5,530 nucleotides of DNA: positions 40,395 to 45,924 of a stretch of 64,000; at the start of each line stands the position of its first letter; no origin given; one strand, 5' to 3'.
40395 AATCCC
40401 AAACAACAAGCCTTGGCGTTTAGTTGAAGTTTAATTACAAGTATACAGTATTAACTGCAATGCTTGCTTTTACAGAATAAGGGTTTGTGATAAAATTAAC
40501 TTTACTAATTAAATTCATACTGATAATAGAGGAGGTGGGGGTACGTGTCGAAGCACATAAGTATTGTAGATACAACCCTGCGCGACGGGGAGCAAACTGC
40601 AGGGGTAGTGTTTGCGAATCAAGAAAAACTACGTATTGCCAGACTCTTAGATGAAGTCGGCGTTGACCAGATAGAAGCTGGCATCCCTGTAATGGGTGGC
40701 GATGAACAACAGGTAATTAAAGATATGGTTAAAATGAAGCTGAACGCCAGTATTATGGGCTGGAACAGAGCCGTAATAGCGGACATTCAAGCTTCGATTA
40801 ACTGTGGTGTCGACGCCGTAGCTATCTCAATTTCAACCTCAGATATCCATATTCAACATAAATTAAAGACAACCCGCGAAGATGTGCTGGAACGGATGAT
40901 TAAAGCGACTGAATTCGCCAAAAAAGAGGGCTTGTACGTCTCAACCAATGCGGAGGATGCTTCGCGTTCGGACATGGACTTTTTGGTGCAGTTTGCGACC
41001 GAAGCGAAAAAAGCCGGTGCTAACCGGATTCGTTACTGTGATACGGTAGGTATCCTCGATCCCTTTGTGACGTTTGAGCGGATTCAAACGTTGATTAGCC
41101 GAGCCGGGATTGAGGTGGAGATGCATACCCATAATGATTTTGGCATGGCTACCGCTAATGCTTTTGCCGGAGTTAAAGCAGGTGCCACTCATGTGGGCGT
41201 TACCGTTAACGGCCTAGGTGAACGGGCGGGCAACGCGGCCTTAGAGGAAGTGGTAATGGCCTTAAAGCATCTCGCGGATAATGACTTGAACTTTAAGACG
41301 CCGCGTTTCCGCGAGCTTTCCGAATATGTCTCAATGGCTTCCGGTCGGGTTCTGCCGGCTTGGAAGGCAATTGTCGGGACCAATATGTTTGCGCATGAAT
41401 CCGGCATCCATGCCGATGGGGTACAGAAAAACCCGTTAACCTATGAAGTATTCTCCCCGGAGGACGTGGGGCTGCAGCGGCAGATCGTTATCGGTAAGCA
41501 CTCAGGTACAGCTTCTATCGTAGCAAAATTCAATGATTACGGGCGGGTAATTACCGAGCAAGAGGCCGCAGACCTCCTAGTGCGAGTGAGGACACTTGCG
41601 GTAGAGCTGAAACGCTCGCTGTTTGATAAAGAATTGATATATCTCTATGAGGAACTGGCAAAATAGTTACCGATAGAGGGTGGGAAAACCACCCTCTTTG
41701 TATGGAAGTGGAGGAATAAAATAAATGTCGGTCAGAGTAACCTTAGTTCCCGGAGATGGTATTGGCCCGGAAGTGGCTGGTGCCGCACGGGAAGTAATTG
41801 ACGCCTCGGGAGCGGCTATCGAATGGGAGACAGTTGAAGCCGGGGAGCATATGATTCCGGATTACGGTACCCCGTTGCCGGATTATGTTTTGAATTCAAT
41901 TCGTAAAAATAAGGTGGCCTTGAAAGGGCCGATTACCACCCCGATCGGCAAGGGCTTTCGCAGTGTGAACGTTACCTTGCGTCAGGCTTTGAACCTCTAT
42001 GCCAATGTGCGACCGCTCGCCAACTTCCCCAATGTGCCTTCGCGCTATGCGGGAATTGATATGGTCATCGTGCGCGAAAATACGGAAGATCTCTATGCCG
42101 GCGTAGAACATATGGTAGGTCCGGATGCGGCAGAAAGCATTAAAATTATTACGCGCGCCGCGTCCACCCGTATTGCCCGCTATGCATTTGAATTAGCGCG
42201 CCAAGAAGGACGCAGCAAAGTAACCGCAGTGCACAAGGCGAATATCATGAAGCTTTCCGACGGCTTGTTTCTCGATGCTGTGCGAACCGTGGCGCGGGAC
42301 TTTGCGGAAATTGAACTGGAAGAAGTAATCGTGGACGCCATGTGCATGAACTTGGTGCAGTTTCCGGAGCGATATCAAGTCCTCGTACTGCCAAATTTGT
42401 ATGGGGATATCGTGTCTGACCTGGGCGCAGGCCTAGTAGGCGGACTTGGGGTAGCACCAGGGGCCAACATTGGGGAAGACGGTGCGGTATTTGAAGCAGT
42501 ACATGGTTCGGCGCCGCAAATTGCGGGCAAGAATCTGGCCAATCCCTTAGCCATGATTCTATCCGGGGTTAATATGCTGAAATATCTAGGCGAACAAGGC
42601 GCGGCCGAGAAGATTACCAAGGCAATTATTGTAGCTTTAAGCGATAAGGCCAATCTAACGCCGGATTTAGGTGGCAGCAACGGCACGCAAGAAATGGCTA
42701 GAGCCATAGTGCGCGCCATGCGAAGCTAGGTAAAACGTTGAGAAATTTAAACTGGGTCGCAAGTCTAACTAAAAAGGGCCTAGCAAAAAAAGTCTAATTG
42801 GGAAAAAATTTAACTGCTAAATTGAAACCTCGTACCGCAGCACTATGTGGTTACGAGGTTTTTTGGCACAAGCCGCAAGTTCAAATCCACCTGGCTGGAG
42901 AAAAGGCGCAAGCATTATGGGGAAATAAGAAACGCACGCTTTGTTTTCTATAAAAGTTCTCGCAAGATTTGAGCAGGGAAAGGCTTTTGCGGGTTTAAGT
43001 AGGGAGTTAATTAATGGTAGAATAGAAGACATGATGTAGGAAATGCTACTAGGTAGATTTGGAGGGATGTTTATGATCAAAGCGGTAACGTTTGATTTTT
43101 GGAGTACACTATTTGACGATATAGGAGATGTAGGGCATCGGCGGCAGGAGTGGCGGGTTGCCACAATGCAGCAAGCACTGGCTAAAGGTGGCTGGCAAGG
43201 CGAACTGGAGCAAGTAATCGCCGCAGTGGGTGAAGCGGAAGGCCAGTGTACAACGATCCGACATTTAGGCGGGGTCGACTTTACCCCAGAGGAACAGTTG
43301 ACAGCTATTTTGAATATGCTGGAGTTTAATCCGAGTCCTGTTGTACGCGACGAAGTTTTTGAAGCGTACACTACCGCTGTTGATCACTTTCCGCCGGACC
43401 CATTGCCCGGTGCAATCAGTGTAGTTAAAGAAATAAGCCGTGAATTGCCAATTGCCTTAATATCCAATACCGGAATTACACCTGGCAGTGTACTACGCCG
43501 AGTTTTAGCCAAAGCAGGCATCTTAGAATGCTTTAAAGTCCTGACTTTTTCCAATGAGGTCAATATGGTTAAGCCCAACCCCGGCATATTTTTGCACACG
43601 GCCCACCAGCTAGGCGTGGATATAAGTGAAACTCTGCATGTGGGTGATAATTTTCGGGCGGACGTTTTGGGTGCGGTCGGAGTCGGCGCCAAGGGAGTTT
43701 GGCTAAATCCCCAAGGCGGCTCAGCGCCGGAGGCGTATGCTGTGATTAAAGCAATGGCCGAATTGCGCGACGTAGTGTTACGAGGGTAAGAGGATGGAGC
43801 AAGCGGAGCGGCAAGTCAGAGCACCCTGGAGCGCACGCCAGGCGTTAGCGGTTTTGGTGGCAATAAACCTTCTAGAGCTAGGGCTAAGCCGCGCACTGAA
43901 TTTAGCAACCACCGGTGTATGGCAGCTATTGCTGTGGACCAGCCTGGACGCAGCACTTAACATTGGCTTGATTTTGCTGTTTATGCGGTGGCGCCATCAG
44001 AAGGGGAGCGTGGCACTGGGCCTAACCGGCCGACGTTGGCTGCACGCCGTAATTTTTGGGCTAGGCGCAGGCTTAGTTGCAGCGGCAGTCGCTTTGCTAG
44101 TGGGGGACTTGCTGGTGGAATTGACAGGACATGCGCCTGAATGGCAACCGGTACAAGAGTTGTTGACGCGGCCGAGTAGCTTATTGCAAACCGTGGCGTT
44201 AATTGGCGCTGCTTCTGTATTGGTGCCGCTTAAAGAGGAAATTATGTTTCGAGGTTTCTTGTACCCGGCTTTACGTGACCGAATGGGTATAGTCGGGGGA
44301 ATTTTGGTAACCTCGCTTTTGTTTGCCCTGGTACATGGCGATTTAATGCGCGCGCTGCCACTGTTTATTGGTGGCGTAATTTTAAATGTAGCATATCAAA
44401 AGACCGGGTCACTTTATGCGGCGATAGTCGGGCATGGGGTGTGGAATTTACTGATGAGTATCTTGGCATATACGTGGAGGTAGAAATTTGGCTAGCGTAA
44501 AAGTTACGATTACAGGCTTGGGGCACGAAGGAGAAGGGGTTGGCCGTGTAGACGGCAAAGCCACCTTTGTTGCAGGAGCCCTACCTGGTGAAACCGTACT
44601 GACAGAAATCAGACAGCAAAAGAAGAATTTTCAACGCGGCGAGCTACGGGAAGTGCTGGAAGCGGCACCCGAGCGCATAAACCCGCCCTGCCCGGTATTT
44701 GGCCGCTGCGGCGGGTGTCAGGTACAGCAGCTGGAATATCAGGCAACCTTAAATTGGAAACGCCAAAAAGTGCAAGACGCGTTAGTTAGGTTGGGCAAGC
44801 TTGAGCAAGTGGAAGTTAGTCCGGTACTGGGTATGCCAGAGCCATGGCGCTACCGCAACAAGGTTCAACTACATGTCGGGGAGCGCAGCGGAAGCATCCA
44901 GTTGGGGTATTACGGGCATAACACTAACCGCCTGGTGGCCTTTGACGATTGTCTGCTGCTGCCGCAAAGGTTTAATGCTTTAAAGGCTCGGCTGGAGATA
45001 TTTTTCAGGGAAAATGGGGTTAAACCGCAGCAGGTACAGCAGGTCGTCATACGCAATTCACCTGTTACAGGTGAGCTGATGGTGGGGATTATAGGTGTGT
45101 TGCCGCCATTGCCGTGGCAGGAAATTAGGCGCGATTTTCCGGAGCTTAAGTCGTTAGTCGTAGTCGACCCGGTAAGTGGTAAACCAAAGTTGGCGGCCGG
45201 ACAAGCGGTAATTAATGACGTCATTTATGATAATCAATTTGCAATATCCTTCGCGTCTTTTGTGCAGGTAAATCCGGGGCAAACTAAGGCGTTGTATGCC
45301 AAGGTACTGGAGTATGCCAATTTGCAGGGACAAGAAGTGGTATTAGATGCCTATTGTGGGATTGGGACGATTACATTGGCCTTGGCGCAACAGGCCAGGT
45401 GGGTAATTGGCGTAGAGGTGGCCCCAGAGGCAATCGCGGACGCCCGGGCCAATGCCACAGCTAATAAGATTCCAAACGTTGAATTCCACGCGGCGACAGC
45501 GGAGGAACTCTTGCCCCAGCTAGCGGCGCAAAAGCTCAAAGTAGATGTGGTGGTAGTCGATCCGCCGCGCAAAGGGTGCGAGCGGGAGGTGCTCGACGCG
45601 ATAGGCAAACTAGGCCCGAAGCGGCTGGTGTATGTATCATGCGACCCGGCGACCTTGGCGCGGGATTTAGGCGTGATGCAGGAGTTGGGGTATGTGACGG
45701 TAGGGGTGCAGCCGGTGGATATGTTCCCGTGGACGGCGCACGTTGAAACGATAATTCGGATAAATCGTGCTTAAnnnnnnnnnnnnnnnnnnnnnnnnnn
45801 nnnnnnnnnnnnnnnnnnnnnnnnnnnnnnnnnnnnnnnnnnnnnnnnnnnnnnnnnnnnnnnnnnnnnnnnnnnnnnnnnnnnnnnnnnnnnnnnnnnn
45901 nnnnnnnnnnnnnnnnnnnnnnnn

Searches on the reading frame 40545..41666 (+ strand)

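Call 18: search_protein_families(library=pfam, proteins=[window:40545-41666:+], max_evalue=0.00001)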
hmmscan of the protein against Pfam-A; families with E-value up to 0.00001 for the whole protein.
window:40545-41666:+ (373 aa): 2 families
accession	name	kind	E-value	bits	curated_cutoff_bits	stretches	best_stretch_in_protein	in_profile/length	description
PF00682.25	HMGL-like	-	5e-80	269.1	29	1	5-262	2-260/260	HMGL-like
PF22617.1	HCS_D2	-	3.7e-26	91.7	27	1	276-353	1-79/82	Homocitrate synthase post-HMGL domain-like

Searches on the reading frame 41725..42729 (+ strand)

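Call 18: search_protein_families(library=pfam, proteins=[window:41725-42729:+], max_evalue=0.00001)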
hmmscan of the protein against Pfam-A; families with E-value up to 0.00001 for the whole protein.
window:41725-42729:+ (334 aa): 1 family
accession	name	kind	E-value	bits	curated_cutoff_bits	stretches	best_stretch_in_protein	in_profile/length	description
PF00180.25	Iso_dh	-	1e-101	341.1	27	1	5-328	2-348/348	Isocitrate/isopropylmalate dehydrogenase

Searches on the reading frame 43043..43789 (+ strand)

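Call 18: search_protein_families(library=pfam, proteins=[window:43043-43789:+], max_evalue=0.00001)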
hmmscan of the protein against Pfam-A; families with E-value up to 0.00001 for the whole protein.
window:43043-43789:+ (248 aa): 3 families
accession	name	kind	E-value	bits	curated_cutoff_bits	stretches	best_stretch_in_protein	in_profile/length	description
PF00702.32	Hydrolase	-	6.6e-16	59.7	26.4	1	12-215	1-191/191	haloacid dehalogenase-like hydrolase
PF13419.12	HAD_2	-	8.3e-11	42.8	23.8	1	101-219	61-176/178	Haloacid dehalogenase-like hydrolase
PF13242.12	Hydrolase_like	-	5.6e-08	33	22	1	177-221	4-48/75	HAD-hyrolase-like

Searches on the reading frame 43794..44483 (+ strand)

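Call 18: search_protein_families(library=pfam, proteins=[window:43794-44483:+], max_evalue=0.00001)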
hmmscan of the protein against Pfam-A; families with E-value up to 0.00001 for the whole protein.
window:43794-44483:+ (229 aa): 1 family
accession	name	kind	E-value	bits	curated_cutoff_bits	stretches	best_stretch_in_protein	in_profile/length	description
PF02517.21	Rce1-like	-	2.8e-22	79.3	22.4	1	133-220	4-93/93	Type II CAAX prenyl endopeptidase Rce1-like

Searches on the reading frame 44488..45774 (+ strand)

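Call 18: search_protein_families(library=pfam, proteins=[window:44488-45774:+], max_evalue=0.00001)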
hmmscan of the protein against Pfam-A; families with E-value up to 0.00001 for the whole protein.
window:44488-45774:+ (428 aa): 9 families
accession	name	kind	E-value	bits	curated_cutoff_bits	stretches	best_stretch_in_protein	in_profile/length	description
PF05958.17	tRNA_U5-meth_tr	-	1.1e-22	81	23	1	255-425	176-354/357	tRNA (Uracil-5-)-methyltransferase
PF13847.12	Methyltransf_31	-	3.1e-13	50.1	27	1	282-358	4-81/145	Methyltransferase domain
PF01938.26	TRAM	-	1.8e-10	41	21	1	4-53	8-60/61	TRAM domain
PF13649.12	Methyltransf_25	-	1.2e-09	39.1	27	1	285-356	1-69/97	Methyltransferase domain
PF03602.21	Cons_hypoth95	-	1e-08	35.5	24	1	282-386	42-153/182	Conserved hypothetical protein 95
PF09445.16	Methyltransf_15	-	3.8e-07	30.3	22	1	283-365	2-85/165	RNA cap guanine-N2 methyltransferase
PF05175.20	MTS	-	1.4e-06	28.5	23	1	281-361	31-108/170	Methyltransferase small domain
PF02475.24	TRM5-TYW2_MTfase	-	7.6e-06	26.4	28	0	281-332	36-89/164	TRM5/TYW2 methyltransferase domain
PF08241.18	Methyltransf_11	-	9.5e-06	26.6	21.2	0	286-356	1-65/95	Methyltransferase domain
